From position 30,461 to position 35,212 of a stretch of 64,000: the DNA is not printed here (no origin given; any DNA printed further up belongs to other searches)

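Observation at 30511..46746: Candidate undescribed system: SNF2 ATPase, multi-zinc-finger protein and giant TM-anchored surface protein in one coupled operon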

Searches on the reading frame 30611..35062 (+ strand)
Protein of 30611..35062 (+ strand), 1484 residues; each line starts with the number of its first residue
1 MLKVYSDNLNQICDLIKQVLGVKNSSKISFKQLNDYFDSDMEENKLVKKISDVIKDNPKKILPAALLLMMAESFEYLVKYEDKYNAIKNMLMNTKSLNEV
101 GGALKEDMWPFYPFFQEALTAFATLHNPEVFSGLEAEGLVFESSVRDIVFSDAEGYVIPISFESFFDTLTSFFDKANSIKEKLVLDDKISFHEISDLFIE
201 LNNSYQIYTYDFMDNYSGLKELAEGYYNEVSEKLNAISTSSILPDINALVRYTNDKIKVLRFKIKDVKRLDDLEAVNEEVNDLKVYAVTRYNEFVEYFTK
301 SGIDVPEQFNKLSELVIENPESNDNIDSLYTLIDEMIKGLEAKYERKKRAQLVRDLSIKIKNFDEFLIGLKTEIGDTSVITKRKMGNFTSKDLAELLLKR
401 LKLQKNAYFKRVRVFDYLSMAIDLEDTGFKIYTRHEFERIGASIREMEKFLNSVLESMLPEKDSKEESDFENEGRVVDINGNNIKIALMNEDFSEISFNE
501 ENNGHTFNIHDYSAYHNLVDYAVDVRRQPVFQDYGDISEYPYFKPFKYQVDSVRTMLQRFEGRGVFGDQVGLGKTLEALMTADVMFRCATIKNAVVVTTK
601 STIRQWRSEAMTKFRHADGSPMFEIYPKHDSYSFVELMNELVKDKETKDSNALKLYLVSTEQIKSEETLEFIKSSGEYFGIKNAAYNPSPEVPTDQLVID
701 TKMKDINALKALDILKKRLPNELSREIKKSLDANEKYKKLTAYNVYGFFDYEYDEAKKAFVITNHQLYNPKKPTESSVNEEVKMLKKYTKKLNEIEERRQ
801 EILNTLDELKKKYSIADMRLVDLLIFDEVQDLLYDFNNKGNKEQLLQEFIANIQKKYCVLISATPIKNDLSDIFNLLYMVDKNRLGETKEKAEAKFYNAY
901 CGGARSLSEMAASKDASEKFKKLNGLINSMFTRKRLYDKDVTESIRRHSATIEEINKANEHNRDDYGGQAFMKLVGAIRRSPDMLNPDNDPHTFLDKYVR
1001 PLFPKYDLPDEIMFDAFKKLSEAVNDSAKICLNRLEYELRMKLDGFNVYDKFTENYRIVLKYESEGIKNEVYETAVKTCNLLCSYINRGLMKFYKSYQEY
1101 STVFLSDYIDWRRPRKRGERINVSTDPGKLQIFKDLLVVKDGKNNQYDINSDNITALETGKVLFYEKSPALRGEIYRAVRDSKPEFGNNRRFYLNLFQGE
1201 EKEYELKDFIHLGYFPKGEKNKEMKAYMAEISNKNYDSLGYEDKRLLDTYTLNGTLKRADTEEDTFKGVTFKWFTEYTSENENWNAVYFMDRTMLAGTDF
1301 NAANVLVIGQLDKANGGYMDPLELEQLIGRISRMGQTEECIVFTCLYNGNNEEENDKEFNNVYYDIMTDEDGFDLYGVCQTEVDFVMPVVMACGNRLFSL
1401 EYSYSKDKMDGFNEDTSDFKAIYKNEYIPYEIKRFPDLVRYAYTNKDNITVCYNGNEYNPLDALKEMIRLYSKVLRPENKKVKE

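Call 7: search_protein_families(library=pfam, proteins=[window:30611-35062:+], max_evalue=0.01)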
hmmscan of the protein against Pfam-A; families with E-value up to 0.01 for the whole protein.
window:30611-35062:+ (1484 aa): 4 families
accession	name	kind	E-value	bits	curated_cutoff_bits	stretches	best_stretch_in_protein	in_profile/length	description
PF00176.29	SNF2-rel_dom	-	3.5e-14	53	24.9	2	794-956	99-240/290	SNF2-related domain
PF04851.21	ResIII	-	7.3e-06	26.4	22.5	1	543-669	2-119/164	Type III restriction enzyme, res subunit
PF05227.19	CHASE3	-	0.00049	20.4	28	1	281-349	27-95/138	CHASE3 domain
PF13949.11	ALIX_LYPXL_bnd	-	0.002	17.9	30.8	1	758-816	120-173/295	ALIX V-shaped domain binding to HIV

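Call 8: search_protein_families(library=padloc, proteins=[window:30611-35062:+], max_evalue=0.01)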
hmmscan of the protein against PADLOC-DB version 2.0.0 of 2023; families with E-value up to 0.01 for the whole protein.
window:30611-35062:+ (1484 aa): 14 families
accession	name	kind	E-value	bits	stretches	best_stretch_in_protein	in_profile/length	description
PDLC02843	DpdE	-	3.9e-08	29.7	1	546-618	160-232/1091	DpdE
PDLC02500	BrxHI|BrxHII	-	4.1e-08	30.2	1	546-615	92-161/933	BrxHI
PDLC02621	DrmD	-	6.7e-08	29.2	1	547-614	124-191/1040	DrmD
PDLC02840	DpdE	-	2.4e-07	27.4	1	547-617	162-233/1091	DpdE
PDLC02846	DpdE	-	3e-05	20.1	1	548-615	166-234/1034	DpdE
PDLC02634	DrmD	-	6.5e-05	18.9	1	548-609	95-156/900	DrmD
PDLC02572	DrmA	-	0.00012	18.2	1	565-614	139-188/1043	DrmA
PDLC02618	DrmD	-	0.00016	19.1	1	548-614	113-179/273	DrmD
PDLC02841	DpdE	-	0.00019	17.3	1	546-612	170-236/1037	DpdE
PDLC02844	DpdE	-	0.00028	16.9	1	563-627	172-235/1074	DpdE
PDLC02849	DpdE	-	0.0012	15.1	0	556-610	414-465/857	DpdE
PDLC02633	DrmD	-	0.0012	14.9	1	547-614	128-195/839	DrmD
PDLC03830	ZacC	-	0.0027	14.3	1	778-867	199-292/1019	-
PDLC02845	DpdE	-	0.0045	12.8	0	548-614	847-911/1293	DpdE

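Call 22: search_protein_families(library=ncbifam, proteins=[window:30611-35062:+], max_evalue=0.01)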
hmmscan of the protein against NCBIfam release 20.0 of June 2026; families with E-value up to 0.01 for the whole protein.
window:30611-35062:+ (1484 aa): 5 families
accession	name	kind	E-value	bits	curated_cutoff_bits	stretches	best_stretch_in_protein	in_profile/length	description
NF038317.1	DISARM_DrmD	equivalog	2.8e-11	42.5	610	1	547-614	110-177/1021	DISARM system SNF2-like helicase DrmD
NF041062.1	DpdE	equivalog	6.6e-11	40.9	500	1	547-617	156-226/1048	protein DpdE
NF003426.0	PRK04914.1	equivalog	8.3e-10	37.5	576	1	555-615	164-224/959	RNA polymerase-associated protein RapA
NF042964.1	phospholipD_antiphage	equivalog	1.6e-09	36.7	1100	1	558-614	246-301/895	phospholipase D-like domain-containing anti-phage protein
TIGR04540.1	CLB_0814_fam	hypoth_equivalog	0.0036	17.4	50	0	34-62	19-47/73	TIGR04540 family protein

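Call 23: search_solved_structures(query=window:30611-35062:+, max_evalue=0.001)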
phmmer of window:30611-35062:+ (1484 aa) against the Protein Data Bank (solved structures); distinct sequences matched with E-value up to 0.001: 0.

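Call 25: find_homologous_proteins(query=window:30611-35062:+)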
Query window:30611-35062:+ (1484 aa): 19 proteins with E <= 0.001 among 8000 candidates.
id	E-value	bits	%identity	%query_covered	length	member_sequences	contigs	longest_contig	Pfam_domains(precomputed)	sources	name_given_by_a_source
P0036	0.0e+0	3266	98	100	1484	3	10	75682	PF00176.30,PF04851.22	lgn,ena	-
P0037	0.0e+0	2247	69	100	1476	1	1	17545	PF00176.30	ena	-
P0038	0.0e+0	2222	68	100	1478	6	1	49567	PF00176.30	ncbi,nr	ncbi:MAG: hypothetical protein K6F81_02310 [Acholeplasmatales bacterium]|nr:hypothetical protein [Ac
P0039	0.0e+0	2202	68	100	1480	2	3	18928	PF00176.30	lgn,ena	-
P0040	0.0e+0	2197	68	100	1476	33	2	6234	PF00176.30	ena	-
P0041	0.0e+0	2188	68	100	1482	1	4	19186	PF00176.30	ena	-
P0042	0.0e+0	2168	66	100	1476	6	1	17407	PF00176.30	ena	-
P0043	0.0e+0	2163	67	100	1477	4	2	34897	PF00176.30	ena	-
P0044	0.0e+0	2096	65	100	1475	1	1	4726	PF00176.30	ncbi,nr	ncbi:MAG: hypothetical protein K6E20_07245 [Acholeplasmatales bacterium]|nr:hypothetical protein [Ac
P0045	0.0e+0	2001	63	100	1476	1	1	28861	PF00176.30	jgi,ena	-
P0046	0.0e+0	1888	61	94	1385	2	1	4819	PF00176.30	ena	-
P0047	0.0e+0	1838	57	100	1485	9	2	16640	PF00176.30,PF04851.22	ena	-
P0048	0.0e+0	1828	58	99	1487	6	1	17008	PF00176.30,PF04851.22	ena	-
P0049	0.0e+0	1827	58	100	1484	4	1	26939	PF00176.30,PF04851.22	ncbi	-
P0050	0.0e+0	1825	57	99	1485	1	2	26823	PF00176.30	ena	-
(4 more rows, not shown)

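Call 51: search_solved_structures(query=A3, max_evalue=0.01)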
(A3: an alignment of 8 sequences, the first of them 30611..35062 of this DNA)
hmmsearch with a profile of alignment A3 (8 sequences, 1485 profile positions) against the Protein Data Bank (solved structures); distinct sequences matched with E-value up to 0.01: 1.
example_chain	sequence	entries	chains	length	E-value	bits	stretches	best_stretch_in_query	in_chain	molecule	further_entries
1z3i_X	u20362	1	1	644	0.00011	23.3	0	859-935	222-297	similar to RAD54-like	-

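Call 63: find_related_loci(query=A4, collection=metagenome_contigs, flank=10000)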
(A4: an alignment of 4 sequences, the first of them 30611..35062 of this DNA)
Query A4 (1484 aa) in metagenome_contigs; peptide patterns used: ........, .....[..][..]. (x = any residue, [..] = any of these).
600 stretches matched a pattern (row limit reached: there are more); 96 encode a relative of the query (tblastn E <= 1e-3); the best 80 are kept; 80 distinct loci.
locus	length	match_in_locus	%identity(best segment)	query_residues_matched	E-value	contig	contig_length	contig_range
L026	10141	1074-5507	68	1-1481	0e+0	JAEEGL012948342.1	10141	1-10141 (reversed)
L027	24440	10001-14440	57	1-1480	0e+0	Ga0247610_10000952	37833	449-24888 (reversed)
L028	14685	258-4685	67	1-1481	0e+0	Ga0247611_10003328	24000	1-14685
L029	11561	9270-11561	65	1-765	0e+0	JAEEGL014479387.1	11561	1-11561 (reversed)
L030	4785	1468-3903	30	518-1391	3e-39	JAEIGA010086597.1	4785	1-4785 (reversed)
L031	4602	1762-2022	32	524-614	3e-9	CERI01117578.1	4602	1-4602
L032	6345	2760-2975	36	543-614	1e-7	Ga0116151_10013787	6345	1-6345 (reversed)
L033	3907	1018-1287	31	525-614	1e-7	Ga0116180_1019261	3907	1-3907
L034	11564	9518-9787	30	525-614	2e-7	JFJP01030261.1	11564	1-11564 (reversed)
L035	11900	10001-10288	29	525-614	4e-7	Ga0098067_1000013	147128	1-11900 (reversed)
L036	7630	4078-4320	33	528-614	3e-7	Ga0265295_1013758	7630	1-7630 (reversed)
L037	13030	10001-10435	25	466-614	4e-7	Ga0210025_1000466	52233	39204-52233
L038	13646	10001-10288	29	525-614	5e-7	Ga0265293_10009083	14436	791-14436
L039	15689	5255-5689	25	466-614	4e-7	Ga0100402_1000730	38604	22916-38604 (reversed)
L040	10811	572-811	33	529-614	5e-7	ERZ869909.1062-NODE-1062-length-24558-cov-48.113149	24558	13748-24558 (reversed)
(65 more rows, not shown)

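Call 69: search_protein_families(library=pfam, proteins=[L030:195-1079:+], max_evalue=0.01)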
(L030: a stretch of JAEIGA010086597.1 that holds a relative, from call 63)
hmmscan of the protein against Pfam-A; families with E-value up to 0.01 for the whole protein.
L030:195-1079:+ (295 aa): 0 families

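Call 111: find_related_loci(query=A4, collection=viral_contigs, flank=10000)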
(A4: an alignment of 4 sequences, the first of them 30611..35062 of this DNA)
Query A4 (1484 aa) in viral_contigs; peptide patterns used: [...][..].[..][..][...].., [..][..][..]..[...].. (x = any residue, [..] = any of these).
55 stretches matched a pattern, but none encodes a relative of the query by tblastn (E <= 1e-3).
